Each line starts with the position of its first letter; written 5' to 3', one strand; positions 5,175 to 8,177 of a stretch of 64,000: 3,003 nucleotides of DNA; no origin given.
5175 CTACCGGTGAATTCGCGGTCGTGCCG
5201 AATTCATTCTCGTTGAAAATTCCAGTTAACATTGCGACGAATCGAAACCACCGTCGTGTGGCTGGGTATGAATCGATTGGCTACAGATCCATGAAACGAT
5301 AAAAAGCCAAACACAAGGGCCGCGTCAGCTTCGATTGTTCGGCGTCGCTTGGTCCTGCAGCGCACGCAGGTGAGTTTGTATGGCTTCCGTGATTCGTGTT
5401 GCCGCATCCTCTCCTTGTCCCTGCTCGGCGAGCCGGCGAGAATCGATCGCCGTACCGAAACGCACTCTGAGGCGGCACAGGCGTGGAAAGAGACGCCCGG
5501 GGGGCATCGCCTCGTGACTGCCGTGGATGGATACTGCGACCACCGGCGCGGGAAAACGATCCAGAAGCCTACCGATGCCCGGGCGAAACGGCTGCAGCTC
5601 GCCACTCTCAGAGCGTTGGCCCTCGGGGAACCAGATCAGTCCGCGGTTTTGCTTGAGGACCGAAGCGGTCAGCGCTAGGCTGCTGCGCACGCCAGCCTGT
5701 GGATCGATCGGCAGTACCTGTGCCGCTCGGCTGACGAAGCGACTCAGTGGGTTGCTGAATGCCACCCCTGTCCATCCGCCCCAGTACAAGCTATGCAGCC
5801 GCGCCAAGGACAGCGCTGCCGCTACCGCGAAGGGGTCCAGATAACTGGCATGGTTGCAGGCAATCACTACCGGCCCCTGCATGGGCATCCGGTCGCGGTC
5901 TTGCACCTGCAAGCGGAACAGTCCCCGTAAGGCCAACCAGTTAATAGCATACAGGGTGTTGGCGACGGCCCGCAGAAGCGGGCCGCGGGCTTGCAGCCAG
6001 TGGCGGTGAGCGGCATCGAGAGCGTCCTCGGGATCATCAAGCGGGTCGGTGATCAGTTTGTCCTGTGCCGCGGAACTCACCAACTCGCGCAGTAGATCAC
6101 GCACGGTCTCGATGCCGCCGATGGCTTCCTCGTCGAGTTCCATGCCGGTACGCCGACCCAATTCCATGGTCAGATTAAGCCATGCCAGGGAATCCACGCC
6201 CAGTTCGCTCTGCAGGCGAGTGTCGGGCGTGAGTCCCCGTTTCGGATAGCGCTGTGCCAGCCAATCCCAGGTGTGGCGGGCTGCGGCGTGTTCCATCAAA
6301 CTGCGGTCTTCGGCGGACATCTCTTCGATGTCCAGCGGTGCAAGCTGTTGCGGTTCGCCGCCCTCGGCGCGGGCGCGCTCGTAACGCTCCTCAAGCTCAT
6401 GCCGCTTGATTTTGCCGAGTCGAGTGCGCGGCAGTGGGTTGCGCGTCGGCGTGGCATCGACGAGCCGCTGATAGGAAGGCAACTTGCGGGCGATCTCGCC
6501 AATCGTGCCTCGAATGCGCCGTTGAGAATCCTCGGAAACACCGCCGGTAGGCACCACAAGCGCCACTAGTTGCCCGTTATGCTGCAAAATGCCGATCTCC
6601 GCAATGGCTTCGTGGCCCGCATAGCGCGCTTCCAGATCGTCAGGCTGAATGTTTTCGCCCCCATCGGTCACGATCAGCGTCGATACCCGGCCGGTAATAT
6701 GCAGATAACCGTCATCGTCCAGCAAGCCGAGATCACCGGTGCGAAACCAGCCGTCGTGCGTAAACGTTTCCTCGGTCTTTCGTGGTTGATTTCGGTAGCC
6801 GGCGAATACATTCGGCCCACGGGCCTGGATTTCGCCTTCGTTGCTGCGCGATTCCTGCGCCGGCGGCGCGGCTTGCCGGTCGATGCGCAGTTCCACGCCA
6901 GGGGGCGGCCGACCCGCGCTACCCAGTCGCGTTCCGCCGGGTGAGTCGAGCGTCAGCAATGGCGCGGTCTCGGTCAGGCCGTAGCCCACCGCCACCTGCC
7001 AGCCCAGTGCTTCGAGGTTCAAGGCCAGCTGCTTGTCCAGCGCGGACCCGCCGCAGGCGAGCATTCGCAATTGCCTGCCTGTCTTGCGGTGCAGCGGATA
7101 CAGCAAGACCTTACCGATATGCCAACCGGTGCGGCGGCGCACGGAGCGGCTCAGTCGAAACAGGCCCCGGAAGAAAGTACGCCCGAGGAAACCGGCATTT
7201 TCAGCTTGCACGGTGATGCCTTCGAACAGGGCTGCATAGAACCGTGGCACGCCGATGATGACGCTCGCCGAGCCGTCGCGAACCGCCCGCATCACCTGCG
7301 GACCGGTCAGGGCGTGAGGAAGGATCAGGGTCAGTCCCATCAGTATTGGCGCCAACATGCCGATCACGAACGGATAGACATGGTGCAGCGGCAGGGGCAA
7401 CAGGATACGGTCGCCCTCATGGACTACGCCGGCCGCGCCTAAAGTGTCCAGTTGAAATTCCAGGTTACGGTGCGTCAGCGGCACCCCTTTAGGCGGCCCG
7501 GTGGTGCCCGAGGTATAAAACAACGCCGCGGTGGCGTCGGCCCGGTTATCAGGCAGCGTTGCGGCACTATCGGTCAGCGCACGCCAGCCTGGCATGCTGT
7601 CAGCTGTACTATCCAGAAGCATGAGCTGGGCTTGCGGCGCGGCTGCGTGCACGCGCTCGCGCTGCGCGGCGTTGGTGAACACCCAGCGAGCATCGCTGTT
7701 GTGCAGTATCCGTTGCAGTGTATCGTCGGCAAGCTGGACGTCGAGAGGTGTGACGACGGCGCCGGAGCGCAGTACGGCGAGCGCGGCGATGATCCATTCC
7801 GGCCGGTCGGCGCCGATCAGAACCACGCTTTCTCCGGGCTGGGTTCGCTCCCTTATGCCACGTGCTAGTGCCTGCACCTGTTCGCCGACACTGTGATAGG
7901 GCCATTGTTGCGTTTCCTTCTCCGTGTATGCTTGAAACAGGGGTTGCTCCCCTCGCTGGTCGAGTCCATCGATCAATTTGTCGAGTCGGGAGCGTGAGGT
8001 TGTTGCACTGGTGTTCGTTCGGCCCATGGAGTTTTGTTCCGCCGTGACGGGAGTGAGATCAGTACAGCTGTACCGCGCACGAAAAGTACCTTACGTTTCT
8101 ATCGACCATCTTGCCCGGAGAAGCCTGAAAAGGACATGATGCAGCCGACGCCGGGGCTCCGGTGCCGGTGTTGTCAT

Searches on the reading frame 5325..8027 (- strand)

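Call 53: search_protein_families(library=pfam, proteins=[window:5325-8027:-], max_evalue=0.00001)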
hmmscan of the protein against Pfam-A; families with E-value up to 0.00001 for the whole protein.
window:5325-8027:- (900 aa): 3 families
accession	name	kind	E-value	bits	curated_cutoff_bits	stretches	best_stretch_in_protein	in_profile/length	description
PF00501.34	AMP-binding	-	7.1e-67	226.3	29.9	1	31-411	11-383/384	AMP-binding enzyme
PF01553.26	Acyltransferase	-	2.9e-17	63.2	23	1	705-834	1-131/132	Acyltransferase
PF00550.31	PP-binding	-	9.4e-07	29.4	20.8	1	597-647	16-65/67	Phosphopantetheine attachment site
